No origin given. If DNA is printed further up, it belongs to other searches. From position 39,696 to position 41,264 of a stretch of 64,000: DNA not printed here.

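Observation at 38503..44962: Five tandem paralogs share two strongly conserved membrane blocks around an SP-x-GR-[SA]-KAK loop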

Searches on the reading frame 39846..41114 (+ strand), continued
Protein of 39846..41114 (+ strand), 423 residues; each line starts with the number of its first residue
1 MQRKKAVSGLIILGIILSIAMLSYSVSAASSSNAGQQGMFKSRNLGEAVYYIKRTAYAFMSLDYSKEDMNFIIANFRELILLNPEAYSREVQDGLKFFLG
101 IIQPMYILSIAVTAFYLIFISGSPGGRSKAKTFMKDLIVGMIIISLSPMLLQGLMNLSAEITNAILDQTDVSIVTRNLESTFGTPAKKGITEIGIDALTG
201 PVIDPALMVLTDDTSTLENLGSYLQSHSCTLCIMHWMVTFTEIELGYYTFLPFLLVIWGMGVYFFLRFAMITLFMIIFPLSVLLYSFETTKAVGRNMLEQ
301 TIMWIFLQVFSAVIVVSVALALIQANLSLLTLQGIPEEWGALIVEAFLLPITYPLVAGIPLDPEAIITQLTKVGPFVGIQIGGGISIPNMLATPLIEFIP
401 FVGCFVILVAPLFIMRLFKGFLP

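Call 91: list_cluster_members(proteins=[P0194, P0086, P0104, P0120, P0048, P0149, P0178, P0180, P0016, P0017])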
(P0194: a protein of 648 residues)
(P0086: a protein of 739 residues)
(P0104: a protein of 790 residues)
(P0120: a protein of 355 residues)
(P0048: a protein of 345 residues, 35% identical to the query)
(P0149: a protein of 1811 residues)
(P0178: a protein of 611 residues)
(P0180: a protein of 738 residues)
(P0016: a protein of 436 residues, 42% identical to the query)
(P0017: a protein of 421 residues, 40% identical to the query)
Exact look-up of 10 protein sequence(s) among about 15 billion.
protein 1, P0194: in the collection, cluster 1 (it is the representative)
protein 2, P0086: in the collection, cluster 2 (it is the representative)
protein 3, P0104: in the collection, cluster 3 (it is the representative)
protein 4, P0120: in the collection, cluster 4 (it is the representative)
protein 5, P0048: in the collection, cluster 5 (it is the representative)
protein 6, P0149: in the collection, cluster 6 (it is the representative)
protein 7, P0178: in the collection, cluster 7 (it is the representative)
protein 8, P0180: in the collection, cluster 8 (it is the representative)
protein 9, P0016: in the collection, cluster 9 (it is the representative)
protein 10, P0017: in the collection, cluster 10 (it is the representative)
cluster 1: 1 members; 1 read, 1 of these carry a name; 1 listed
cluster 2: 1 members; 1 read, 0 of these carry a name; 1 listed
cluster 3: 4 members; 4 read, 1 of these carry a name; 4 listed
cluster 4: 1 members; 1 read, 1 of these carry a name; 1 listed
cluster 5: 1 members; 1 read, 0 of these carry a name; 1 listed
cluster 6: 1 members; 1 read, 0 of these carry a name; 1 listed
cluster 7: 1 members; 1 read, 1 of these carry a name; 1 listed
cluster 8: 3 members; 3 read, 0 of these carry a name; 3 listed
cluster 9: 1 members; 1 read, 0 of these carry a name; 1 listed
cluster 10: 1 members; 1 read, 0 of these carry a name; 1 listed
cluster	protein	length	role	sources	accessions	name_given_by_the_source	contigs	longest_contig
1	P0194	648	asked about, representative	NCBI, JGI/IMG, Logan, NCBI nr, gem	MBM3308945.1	MAG: hypothetical protein FJY77_01705 [Candidatus Altiarchaeales archaeon] | hypothetical protein [Candidatus Altiarchaeales archaeon]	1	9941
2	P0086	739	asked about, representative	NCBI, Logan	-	-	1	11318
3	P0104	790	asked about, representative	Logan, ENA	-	-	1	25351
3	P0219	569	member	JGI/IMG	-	hypothetical protein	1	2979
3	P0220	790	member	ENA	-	-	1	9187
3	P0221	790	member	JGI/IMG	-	-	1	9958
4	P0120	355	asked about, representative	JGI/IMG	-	hypothetical protein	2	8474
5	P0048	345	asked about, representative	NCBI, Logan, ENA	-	-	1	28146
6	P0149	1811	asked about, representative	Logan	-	-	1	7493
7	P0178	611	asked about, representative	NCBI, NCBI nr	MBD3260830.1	MAG: hypothetical protein GF334_04005, partial [Candidatus Altiarchaeales archaeon] | hypothetical protein [Candidatus Altiarchaeales archaeon]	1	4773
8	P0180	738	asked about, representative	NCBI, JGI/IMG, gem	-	-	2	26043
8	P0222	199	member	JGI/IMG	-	-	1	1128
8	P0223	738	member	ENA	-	-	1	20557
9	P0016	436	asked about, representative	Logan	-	-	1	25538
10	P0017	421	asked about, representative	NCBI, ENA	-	-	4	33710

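Call 94: search_protein_families(library=ncbifam, proteins=[window:39846-41114:+], max_evalue=0.1)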
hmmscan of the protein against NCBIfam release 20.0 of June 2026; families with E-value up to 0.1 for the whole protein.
window:39846-41114:+ (423 aa): 2 families
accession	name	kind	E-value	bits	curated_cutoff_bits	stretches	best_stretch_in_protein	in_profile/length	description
NF045890.1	conj_pls20_p028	equivalog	0.0011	17.9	150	1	91-173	58-135/377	pLS20_p028 family conjugation system transmembrane protein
NF045849.1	ICE_MMCAP2_0565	equivalog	0.063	13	40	1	95-148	17-70/80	Mbov_0395 family pilin-like conjugal transfer protein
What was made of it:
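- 39846..41117 (+): P2: VirB6-like paralog 2 (423 aa). Block A is at nt 40092-40355 (loop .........) and block B at nt 40644-40757. NCBIfam pLS20_p028 conjugation TM protein E 0.0011 (call 94).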
